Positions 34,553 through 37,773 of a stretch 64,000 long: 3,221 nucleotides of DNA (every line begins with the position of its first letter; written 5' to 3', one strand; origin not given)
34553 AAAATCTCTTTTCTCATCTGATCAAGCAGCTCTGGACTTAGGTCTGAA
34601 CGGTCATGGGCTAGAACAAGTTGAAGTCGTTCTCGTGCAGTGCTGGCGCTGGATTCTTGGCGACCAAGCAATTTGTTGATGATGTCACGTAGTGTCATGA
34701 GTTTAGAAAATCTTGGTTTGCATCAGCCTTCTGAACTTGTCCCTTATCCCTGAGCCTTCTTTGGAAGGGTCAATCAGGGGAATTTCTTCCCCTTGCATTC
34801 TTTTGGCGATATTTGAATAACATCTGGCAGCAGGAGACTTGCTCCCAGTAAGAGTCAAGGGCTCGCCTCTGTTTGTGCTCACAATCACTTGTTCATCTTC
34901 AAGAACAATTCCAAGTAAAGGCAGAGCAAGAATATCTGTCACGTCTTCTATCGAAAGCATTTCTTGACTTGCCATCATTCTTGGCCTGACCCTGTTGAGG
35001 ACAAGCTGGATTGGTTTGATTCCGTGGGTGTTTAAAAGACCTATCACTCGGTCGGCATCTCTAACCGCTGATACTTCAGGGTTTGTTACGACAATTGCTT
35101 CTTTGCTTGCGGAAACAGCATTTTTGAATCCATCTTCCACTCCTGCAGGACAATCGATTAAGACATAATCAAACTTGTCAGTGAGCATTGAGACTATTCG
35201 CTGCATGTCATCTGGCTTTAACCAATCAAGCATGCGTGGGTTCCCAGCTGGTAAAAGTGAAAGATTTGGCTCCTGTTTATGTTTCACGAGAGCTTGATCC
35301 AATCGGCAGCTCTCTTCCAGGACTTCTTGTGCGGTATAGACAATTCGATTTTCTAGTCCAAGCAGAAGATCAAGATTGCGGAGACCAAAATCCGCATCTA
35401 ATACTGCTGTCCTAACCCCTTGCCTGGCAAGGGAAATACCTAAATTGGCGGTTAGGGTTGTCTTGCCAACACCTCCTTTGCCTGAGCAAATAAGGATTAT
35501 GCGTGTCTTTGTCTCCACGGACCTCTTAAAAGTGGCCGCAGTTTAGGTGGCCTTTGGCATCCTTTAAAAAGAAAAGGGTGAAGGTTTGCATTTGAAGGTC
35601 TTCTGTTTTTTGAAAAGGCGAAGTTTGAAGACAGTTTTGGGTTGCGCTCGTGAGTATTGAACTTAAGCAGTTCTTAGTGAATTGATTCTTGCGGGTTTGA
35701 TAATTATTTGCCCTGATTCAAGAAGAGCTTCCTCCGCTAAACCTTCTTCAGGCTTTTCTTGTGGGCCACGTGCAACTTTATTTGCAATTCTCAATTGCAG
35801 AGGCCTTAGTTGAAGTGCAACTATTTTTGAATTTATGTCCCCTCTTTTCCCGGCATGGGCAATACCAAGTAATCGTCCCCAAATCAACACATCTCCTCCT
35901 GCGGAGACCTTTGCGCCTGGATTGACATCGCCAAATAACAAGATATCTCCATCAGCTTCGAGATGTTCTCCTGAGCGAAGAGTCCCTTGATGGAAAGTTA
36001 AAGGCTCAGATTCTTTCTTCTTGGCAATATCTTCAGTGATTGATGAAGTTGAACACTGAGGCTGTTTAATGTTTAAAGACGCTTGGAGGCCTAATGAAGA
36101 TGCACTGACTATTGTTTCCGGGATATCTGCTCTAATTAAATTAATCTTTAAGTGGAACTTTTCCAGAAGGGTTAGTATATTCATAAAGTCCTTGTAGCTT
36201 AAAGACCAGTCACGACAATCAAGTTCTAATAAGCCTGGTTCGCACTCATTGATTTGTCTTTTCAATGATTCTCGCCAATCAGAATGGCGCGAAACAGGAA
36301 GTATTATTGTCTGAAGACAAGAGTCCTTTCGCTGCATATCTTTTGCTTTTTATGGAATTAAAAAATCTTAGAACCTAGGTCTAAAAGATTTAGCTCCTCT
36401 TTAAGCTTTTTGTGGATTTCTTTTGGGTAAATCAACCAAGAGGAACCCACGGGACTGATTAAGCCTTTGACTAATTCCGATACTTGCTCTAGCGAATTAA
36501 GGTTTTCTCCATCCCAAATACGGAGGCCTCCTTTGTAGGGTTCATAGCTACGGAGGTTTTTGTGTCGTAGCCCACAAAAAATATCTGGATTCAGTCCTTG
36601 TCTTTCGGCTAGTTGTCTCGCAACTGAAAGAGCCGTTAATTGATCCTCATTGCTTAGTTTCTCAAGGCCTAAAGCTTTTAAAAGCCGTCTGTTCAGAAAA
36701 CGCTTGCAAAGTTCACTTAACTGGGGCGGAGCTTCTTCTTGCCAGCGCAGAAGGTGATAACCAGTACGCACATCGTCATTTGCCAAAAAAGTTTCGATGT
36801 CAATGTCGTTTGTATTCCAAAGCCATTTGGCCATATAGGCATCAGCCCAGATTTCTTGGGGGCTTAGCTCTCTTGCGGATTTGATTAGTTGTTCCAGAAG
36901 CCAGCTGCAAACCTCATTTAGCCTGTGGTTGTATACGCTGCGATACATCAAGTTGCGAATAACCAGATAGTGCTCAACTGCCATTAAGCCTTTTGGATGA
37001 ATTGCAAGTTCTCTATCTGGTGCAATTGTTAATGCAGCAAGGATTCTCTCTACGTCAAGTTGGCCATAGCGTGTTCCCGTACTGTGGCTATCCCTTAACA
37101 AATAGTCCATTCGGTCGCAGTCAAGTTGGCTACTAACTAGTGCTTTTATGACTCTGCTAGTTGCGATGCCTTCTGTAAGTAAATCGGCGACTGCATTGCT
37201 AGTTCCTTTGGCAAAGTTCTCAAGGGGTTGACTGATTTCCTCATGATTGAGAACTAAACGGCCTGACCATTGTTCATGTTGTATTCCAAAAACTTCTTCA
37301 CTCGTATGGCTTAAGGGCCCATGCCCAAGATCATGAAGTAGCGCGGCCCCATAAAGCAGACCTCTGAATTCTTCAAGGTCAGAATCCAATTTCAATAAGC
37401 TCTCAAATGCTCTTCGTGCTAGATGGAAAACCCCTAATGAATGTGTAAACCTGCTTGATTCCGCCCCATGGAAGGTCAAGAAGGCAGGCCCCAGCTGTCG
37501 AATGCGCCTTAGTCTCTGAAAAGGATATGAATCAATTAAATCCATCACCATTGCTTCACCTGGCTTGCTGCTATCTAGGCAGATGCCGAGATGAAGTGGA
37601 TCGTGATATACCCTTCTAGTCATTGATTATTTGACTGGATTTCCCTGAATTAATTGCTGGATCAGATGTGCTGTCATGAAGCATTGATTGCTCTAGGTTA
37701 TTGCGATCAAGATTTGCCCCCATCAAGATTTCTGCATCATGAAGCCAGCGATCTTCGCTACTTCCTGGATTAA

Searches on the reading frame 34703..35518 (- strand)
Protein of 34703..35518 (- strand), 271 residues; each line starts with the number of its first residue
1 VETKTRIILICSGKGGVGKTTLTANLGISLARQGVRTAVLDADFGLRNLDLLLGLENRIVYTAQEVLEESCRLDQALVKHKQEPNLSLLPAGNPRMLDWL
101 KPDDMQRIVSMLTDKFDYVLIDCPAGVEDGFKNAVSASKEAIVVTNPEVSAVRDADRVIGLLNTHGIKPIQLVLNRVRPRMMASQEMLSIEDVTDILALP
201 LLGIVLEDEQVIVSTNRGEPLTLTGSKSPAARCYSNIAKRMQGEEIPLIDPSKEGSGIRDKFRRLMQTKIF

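Call 14: search_protein_families(library=pfam, proteins=[window:34703-35518:-], max_evalue=0.0001)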
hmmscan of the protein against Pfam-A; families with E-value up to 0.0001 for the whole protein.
window:34703-35518:- (271 aa): 7 families
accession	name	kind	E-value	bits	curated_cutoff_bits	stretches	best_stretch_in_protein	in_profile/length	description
PF10609.15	ParA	-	7.1e-24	85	27.1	1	6-241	4-245/246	NUBPL iron-transfer P-loop NTPase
PF01656.29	CbiA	-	2.7e-23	82.7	25.4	1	8-221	1-125/125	CobQ/CobB/MinD/ParA nucleotide binding domain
PF13614.12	AAA_31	-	2.6e-18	67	27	1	5-159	1-161/177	AAA domain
PF06564.18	CBP_BcsQ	-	2.7e-11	43.9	21.3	1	14-239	10-231/234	Cellulose biosynthesis protein BcsQ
PF02374.21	ArsA_ATPase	-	4.2e-09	36.5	24.3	1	8-43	3-38/305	Anion-transporting ATPase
PF09140.17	MipZ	-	9.5e-09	35.4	20.7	1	7-138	2-122/262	ATPase MipZ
PF00142.24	Fer4_NifH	-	5.7e-07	29.7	25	0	11-54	5-48/271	4Fe-4S iron sulfur cluster binding proteins, NifH/frxC family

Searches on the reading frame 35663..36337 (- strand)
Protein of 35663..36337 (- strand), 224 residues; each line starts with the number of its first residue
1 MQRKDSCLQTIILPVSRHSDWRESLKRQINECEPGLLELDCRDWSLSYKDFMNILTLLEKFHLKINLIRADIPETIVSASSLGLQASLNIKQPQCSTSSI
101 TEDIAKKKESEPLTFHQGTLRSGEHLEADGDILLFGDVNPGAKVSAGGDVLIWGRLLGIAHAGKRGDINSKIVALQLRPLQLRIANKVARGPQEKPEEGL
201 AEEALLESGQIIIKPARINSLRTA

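Call 14: search_protein_families(library=pfam, proteins=[window:35663-36337:-], max_evalue=0.0001)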
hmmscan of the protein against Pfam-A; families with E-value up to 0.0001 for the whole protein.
window:35663-36337:- (224 aa): 1 family
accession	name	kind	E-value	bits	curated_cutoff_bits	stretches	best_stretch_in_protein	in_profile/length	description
PF03775.22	MinC_C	-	1.4e-27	96.1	33.2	1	116-213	2-101/102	Septum formation inhibitor MinC, C-terminal domain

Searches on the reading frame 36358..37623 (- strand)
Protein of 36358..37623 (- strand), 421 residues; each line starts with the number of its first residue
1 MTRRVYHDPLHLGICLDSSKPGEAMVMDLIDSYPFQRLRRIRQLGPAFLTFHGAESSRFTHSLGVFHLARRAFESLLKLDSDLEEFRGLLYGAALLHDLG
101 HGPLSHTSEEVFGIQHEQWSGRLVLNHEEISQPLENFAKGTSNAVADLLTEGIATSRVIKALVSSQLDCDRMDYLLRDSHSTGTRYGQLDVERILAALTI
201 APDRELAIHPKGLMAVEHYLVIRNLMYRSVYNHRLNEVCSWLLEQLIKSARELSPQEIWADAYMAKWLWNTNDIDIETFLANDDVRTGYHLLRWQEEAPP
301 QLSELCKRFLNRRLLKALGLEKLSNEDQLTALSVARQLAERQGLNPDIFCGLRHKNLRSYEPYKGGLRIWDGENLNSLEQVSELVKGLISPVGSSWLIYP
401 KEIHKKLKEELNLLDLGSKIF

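Call 14: search_protein_families(library=pfam, proteins=[window:36358-37623:-], max_evalue=0.0001)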
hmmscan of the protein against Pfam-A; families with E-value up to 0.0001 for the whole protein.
window:36358-37623:- (421 aa): 2 families
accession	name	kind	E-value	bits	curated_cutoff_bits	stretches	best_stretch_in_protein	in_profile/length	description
PF19276.4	HD_assoc_2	-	5.1e-11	42.9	23.1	1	189-395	1-188/222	HD associated region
PF01966.28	HD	-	5.2e-10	40.1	22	1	58-135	1-76/116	HD domain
